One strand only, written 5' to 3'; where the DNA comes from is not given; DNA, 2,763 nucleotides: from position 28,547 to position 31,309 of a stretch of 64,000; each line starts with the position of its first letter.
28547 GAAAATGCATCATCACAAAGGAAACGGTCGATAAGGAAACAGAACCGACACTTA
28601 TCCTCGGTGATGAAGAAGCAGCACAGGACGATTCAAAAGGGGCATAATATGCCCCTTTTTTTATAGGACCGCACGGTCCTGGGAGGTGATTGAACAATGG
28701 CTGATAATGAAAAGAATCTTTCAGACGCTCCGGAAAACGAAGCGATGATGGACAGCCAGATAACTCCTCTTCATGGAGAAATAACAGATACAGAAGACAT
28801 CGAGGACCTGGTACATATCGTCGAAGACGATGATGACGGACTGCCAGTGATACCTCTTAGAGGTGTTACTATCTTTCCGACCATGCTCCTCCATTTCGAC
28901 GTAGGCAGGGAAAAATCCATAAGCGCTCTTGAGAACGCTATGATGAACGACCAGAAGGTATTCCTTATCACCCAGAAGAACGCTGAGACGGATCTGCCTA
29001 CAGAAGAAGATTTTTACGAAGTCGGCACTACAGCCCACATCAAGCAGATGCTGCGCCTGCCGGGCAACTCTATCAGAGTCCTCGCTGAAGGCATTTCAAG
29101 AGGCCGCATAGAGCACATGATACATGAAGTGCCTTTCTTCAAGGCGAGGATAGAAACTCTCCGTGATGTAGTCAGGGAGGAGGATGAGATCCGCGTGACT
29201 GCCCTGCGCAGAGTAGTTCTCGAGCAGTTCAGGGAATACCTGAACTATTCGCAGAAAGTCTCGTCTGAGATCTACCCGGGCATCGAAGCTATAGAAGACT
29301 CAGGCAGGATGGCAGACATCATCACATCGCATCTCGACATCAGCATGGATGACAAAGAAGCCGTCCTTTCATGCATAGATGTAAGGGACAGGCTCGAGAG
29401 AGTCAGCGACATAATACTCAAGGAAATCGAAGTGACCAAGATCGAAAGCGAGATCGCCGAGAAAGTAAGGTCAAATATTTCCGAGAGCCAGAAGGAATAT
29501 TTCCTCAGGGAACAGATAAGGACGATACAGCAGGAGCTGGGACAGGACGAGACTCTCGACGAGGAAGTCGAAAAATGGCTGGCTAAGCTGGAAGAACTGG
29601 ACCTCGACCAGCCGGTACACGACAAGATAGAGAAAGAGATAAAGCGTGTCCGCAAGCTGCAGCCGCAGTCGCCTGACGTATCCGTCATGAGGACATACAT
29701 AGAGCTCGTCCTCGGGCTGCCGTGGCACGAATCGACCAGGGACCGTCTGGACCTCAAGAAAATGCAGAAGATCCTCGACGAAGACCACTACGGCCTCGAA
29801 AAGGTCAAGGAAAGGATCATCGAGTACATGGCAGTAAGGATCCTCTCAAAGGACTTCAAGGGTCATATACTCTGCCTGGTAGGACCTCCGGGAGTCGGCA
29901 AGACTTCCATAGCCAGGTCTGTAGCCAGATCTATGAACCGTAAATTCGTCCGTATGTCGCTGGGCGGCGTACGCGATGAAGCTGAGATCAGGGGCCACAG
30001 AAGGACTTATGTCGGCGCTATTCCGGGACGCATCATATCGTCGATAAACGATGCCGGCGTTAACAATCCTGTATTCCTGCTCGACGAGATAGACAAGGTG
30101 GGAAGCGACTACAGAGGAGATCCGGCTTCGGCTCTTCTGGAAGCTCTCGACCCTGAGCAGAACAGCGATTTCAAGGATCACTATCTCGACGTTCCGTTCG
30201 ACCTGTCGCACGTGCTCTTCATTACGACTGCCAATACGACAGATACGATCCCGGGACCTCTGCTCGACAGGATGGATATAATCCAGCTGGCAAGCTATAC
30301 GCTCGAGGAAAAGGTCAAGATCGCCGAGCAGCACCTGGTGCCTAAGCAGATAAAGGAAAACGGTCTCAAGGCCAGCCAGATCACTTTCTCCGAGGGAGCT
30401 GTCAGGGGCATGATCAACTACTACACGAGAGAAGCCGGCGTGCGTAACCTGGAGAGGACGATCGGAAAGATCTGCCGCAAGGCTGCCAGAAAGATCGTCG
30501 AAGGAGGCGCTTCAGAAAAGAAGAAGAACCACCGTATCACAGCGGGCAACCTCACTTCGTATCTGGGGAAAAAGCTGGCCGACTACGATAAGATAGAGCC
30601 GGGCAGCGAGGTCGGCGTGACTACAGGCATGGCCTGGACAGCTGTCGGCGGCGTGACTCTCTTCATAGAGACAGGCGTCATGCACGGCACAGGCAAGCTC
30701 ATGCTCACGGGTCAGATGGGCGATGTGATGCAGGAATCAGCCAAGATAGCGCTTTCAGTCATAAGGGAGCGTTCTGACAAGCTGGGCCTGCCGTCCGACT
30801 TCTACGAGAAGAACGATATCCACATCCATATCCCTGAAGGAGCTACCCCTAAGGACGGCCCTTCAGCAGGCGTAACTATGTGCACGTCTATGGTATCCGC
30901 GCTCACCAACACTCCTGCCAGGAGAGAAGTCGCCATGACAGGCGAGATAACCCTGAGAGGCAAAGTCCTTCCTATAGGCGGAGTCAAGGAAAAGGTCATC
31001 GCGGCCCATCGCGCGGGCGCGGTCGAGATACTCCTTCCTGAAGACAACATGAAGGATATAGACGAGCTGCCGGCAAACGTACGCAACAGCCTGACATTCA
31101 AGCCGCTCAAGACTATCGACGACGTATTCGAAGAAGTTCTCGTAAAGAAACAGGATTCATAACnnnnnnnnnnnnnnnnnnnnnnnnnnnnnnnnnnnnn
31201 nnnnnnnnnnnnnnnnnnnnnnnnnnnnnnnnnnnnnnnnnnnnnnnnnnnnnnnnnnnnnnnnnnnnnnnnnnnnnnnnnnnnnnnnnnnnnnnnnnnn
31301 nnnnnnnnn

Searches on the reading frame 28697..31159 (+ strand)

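Call 55: search_protein_families(library=pfam, proteins=[window:28697-31159:+], max_evalue=0.001)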
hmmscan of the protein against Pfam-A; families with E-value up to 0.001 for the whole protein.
window:28697-31159:+ (821 aa): 12 families
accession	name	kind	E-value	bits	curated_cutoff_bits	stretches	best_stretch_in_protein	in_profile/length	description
PF05362.19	Lon_C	-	7.4e-88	293.9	21.1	1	614-816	2-204/205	Lon protease (S16) C-terminal proteolytic domain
PF02190.22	LON_substr_bdg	-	1.5e-48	165.8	28.7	1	49-241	2-199/200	ATP-dependent protease La (LON) substrate-binding domain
PF00004.35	AAA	-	7.7e-26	91.5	21.2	1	392-531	1-128/131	ATPase family associated with various cellular activities (AAA)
PF22667.2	Lon_lid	-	7.6e-25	86.8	27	1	553-606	1-54/57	Lon protease AAA+ ATPase lid domain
PF07728.20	AAA_5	-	1.9e-08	34.8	22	1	392-516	2-125/139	AAA domain (dynein-related subfamily)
PF13541.12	ChlI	-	1.1e-06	29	27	1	657-784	1-121/121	Subunit ChlI of Mg-chelatase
PF08298.17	AAA_PrkA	-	2.4e-06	27.3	25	1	359-416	56-112/358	PrkA AAA domain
PF13191.12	AAA_16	-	1.3e-05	26.2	32.6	1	387-453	20-85/167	AAA ATPase domain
PF20720.3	nSTAND3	-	6.2e-05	23.2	27.2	0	382-415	13-43/155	Novel STAND NTPase 3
PF05496.18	RuvB_N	-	9.5e-05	22.6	27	1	362-420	7-64/159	Holliday junction DNA helicase RuvB P-loop domain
PF13401.12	AAA_22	-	0.00044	21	27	0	390-468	6-96/130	AAA domain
PF07724.20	AAA_2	-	0.00053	20.5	27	0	393-516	7-127/166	AAA domain (Cdc48 subfamily)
